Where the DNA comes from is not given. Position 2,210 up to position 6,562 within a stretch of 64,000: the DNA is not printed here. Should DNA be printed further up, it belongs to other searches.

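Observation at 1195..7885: Two large mosaic repeat arrays bracket the giant surface-protein gene and precede the BspA-like gene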

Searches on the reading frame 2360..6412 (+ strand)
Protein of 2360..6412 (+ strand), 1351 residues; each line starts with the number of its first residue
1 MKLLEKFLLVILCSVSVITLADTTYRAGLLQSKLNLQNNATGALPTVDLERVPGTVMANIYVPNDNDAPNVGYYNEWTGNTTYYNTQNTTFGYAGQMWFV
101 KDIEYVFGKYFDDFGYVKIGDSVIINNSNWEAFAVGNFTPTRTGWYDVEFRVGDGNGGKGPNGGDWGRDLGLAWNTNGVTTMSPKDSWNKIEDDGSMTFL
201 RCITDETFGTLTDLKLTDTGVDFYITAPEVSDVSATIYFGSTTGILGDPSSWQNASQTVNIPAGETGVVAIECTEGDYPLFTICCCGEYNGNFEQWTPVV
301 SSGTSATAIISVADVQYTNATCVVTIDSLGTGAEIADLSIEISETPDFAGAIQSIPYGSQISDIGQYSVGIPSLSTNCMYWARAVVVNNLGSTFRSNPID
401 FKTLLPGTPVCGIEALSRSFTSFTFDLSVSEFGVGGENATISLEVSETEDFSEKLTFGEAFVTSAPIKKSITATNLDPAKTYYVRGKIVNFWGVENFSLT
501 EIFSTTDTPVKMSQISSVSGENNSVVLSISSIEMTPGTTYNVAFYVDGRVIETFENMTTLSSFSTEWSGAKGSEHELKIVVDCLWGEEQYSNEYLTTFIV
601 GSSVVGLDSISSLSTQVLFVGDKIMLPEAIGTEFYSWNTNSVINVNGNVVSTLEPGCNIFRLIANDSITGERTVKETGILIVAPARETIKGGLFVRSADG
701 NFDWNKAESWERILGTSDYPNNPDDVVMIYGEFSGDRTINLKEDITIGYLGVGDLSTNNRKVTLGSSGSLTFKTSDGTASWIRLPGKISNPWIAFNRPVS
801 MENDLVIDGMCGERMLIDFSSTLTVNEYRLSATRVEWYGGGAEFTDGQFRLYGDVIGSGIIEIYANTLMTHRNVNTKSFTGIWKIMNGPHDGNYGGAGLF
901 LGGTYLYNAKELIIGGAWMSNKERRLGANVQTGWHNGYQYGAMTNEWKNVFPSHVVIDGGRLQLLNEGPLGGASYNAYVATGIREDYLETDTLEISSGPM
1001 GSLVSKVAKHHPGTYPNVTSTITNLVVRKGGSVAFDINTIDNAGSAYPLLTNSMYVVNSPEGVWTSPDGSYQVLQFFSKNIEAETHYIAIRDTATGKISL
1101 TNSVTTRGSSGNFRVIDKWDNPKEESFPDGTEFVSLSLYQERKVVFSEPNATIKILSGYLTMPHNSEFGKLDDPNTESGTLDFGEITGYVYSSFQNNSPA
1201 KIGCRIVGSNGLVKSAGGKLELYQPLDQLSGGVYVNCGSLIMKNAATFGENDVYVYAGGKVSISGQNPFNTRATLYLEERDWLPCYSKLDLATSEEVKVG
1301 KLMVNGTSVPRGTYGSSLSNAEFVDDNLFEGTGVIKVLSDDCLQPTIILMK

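Call 27: search_protein_families(library=pfam, proteins=[window:2360-6412:+], max_evalue=0.01)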
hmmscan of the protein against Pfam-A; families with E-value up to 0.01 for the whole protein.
window:2360-6412:+ (1351 aa): 0 families

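Call 41: find_homologous_proteins(query=window:2360-6412:+, max_evalue=1e-10)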
Query window:2360-6412:+ (1351 aa): 8 proteins with E <= 1e-10 among 8000 candidates.
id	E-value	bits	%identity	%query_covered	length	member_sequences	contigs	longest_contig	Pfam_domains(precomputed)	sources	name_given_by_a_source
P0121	0.0e+0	3047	98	100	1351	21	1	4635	-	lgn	-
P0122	1.2e-167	578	36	59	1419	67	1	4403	-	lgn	-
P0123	2.2e-131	458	28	56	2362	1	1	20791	PF01640.24,PF13620.13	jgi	jgi:hypothetical protein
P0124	3.6e-99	351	27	100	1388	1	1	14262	-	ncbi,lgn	-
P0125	3.7e-72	262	29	54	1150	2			PF16655.13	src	-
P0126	7.5e-44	168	29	54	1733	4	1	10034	PF21722.5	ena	-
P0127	7.6e-34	135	25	36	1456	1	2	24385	PF13385.14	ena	-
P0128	1.1e-18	84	27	14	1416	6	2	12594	PF16655.13,PF25059.2,PF01640.24,PF13734.12,PF17964.8,PF00041.28,PF16656.12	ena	-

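Call 42: find_encoding_contigs(protein=P0121, flank=10000, max_places=10)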
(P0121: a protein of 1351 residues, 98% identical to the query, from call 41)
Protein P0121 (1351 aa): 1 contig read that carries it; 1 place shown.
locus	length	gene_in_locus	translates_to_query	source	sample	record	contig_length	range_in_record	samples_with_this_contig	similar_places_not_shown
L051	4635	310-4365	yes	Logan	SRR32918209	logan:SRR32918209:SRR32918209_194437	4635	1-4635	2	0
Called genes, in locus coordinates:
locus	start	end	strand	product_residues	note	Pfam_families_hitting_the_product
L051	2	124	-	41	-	?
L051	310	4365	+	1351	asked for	-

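Call 69: list_cluster_members(proteins=[P0121, P0001])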
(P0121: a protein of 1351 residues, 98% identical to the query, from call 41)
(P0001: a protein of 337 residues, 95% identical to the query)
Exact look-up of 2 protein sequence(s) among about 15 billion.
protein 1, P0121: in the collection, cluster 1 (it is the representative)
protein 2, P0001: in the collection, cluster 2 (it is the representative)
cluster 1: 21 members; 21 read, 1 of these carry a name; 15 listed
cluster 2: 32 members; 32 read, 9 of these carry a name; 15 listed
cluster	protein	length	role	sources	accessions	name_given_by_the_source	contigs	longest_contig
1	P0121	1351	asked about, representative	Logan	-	-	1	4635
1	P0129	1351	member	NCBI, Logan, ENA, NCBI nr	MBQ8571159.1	MAG: hypothetical protein IJ444_06600 [Kiritimatiellae bacterium] | hypothetical protein [Kiritimatiellia bacterium]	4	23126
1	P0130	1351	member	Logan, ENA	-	-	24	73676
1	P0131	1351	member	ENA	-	-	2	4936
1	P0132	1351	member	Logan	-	-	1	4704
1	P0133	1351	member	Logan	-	-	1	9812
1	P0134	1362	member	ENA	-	-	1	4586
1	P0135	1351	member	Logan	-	-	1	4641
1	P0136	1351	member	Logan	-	-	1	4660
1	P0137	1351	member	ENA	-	-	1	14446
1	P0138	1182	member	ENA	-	-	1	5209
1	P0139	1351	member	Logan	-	-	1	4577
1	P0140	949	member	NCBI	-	-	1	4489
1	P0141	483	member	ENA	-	-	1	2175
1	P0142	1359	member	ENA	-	-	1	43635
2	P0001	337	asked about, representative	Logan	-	-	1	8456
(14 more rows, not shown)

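Call 70: find_encoding_contigs(protein=P0130, flank=6000, max_places=10)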
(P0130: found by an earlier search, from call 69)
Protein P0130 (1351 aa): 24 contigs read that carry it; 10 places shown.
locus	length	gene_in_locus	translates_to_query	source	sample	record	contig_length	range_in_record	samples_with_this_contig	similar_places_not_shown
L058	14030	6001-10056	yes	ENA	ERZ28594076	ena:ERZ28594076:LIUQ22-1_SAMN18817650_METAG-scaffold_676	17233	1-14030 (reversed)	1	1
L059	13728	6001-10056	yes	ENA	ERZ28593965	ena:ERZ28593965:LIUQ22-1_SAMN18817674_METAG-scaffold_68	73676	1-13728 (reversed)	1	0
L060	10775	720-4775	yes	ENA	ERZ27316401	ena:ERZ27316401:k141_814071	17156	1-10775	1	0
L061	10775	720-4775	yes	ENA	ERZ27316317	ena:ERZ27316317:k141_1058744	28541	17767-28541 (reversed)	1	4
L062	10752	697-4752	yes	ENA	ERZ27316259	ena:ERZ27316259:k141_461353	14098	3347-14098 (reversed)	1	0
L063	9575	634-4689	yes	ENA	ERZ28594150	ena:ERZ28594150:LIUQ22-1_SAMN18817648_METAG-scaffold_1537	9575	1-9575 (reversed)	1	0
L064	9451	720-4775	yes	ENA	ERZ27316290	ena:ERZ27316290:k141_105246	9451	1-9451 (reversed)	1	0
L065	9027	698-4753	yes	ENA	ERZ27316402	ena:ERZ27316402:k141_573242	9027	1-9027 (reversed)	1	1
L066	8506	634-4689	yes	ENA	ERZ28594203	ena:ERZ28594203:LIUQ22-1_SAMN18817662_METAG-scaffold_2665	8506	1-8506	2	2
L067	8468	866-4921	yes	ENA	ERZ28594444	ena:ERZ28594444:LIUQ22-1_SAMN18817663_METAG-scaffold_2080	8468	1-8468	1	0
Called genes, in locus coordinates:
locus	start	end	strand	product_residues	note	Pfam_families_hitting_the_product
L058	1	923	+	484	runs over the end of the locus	PF02397:Bac_transf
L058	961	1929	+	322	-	PF01066:CDP-OH_P_transf (weak)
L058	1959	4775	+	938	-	-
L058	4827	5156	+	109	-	-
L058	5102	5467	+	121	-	-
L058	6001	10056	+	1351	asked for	-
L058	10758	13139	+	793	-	PF13306:LRR_5, PF13855:LRR_8 (faint), PF13306:LRR_5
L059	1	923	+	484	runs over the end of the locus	PF02397:Bac_transf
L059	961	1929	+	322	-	PF01066:CDP-OH_P_transf (weak)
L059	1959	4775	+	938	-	-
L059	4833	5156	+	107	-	-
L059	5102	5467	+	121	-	-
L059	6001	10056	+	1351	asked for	-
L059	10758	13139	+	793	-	PF13306:LRR_5, PF13855:LRR_8 (faint), PF13306:LRR_5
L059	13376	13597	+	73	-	-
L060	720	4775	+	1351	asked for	-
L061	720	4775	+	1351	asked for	-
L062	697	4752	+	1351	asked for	-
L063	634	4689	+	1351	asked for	-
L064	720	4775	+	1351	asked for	-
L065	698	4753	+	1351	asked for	-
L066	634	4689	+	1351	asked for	-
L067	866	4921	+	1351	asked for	-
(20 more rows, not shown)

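Call 84: find_encoding_contigs(protein=P0142, flank=8000, max_places=3)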
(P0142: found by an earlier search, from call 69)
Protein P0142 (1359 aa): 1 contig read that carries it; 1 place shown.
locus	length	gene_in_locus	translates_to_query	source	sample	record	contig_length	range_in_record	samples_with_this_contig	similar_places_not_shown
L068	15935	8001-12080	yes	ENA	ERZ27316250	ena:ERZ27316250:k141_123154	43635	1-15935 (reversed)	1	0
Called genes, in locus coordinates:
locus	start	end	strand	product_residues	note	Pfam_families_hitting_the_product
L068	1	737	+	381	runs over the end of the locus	PF04055:Radical_SAM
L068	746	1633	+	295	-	PF01531:Glyco_transf_11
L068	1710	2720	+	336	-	PF00535:Glycos_transf_2, PF10111:Glyco_tranf_2_2, PF13641:Glyco_tranf_2_3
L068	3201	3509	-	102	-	-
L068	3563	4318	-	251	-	PF00561:Abhydrolase_1 (weak)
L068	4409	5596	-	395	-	PF03786:UxuA, PF01261:AP_endonuc_2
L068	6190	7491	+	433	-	PF13306:LRR_5, PF13855:LRR_8 (faint), PF13306:LRR_5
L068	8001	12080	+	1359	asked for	-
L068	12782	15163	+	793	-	PF13306:LRR_5, PF13855:LRR_8 (faint), PF13306:LRR_5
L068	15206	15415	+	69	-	-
